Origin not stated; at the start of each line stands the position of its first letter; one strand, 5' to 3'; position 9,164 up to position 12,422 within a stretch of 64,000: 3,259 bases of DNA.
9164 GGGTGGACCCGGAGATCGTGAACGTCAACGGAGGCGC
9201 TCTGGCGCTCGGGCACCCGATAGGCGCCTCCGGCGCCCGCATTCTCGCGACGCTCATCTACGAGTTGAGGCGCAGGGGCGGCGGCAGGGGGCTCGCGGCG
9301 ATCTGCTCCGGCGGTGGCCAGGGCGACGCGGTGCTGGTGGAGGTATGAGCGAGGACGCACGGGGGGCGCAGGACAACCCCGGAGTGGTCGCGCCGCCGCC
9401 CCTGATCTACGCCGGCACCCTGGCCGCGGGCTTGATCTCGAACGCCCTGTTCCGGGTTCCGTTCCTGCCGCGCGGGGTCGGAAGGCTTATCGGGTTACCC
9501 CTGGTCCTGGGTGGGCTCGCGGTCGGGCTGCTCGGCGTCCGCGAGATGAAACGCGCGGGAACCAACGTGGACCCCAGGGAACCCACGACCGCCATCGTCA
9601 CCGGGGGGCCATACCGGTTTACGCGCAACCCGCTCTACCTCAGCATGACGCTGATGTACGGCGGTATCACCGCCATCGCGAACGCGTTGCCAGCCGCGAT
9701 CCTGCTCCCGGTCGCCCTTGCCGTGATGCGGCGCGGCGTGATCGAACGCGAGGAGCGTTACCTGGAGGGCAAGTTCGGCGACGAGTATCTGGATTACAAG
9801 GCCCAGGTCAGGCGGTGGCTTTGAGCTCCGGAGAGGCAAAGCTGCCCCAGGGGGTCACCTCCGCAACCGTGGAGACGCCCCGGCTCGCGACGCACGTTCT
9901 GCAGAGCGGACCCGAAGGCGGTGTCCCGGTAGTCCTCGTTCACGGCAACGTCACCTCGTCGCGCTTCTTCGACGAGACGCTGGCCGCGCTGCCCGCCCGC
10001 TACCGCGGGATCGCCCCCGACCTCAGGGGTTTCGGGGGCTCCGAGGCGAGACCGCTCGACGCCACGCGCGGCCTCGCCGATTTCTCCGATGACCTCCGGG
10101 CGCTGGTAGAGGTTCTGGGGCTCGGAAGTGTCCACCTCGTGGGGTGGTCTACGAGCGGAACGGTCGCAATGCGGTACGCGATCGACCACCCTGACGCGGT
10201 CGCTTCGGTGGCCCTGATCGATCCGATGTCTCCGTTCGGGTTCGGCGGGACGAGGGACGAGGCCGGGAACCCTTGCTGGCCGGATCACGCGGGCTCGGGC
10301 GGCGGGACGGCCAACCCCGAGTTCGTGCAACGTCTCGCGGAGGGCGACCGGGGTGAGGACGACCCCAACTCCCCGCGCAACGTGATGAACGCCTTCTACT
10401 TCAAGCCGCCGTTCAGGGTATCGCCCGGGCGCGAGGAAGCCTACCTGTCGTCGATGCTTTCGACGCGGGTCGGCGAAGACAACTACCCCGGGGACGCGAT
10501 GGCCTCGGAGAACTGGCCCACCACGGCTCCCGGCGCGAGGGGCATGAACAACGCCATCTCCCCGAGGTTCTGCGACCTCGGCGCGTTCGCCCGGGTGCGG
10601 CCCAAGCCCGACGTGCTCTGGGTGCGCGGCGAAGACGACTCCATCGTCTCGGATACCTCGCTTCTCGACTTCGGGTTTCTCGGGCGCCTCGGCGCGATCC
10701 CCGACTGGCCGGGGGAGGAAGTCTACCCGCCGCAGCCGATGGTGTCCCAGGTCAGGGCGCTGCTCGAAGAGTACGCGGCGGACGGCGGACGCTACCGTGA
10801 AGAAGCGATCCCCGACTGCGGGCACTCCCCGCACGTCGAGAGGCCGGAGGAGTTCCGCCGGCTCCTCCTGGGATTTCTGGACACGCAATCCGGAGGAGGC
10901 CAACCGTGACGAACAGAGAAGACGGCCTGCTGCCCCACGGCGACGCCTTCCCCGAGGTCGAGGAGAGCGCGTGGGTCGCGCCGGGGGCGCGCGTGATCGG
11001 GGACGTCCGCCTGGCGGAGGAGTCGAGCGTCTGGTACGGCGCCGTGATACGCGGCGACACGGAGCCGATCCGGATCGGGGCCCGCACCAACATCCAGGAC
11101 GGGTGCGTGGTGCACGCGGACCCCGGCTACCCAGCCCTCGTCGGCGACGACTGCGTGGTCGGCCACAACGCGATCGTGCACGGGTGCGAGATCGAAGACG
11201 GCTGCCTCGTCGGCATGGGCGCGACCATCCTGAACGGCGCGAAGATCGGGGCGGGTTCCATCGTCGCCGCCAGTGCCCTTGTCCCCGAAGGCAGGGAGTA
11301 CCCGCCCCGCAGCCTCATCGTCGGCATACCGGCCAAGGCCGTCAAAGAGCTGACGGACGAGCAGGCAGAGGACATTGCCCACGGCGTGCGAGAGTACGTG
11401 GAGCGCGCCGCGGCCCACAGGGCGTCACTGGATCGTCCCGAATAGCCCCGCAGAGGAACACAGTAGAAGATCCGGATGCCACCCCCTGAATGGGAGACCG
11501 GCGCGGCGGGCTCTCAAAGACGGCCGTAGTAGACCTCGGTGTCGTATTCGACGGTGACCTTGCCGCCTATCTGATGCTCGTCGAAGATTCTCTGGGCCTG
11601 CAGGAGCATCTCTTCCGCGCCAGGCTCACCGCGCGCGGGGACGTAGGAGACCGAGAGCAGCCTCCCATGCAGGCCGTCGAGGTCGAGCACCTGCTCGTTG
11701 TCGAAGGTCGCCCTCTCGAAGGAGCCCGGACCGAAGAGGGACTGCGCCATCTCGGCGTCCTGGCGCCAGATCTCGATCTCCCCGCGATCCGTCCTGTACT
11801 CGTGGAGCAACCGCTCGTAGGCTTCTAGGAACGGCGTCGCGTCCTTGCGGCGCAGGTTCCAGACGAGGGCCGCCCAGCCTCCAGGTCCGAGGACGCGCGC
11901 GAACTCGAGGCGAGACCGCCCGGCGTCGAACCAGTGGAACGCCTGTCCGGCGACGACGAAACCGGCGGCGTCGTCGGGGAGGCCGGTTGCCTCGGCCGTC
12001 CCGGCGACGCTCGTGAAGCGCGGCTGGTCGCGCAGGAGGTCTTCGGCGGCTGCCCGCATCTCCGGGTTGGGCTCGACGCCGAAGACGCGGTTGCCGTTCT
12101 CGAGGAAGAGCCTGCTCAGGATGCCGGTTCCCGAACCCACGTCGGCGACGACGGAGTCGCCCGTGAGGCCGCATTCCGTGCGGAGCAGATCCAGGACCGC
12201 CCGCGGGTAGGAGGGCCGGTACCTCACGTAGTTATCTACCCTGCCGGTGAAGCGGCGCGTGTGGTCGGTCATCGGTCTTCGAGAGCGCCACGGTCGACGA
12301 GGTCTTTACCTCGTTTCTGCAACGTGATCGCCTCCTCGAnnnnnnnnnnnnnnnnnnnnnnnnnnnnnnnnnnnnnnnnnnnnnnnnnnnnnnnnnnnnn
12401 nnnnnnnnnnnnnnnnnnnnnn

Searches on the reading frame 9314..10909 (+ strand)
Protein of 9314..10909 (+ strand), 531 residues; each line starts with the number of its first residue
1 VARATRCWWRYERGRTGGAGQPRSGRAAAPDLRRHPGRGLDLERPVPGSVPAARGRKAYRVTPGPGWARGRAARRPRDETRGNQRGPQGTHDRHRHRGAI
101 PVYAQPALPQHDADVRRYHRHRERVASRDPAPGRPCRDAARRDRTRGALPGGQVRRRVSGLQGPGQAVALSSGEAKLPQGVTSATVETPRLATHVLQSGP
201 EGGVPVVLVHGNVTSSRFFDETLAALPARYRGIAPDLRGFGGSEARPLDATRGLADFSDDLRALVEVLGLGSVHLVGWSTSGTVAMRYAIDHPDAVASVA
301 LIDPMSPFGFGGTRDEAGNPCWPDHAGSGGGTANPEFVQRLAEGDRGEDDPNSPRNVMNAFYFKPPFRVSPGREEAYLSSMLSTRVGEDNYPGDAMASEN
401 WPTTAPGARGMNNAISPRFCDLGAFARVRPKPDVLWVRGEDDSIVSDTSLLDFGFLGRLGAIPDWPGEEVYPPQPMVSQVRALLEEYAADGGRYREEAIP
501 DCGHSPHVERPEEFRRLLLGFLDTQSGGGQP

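Call 58: search_protein_families(library=pfam, proteins=[window:9314-10909:+], max_evalue=0.00001)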
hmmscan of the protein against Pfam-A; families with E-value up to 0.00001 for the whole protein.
window:9314-10909:+ (531 aa): 3 families
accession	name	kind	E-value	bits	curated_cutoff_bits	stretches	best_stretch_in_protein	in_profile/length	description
PF00561.26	Abhydrolase_1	-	1.1e-24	87.9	25.8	1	205-316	2-114/245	alpha/beta hydrolase fold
PF12697.13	Abhydrolase_6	-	6.7e-20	73.1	26.3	1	206-516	1-216/217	Alpha/beta hydrolase family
PF12146.15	Hydrolase_4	-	2e-08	34.3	27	1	206-305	7-110/239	Serine aminopeptidase, S33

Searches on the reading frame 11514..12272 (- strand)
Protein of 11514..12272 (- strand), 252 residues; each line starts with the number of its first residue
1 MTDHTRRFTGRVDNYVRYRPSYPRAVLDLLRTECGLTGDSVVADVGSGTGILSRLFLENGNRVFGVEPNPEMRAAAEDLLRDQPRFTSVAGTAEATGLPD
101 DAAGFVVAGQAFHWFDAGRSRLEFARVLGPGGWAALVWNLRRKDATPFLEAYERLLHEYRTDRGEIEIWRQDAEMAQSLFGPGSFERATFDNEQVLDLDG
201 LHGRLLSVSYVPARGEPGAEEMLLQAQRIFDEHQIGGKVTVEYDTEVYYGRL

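Call 58: search_protein_families(library=pfam, proteins=[window:11514-12272:-], max_evalue=0.00001)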
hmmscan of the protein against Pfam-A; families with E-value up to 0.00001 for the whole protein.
window:11514-12272:- (252 aa): 4 families
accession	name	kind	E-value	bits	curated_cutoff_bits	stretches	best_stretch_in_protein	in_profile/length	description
PF08241.18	Methyltransf_11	-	3.3e-16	60.1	21.2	1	44-135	2-94/95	Methyltransferase domain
PF13649.12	Methyltransf_25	-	4e-12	47.1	27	1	42-132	1-97/97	Methyltransferase domain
PF08242.18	Methyltransf_12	-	6.7e-07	30.4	30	1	44-133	2-97/98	Methyltransferase domain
PF13489.12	Methyltransf_23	-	4.9e-06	26.8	27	1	17-139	3-119/164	Methyltransferase domain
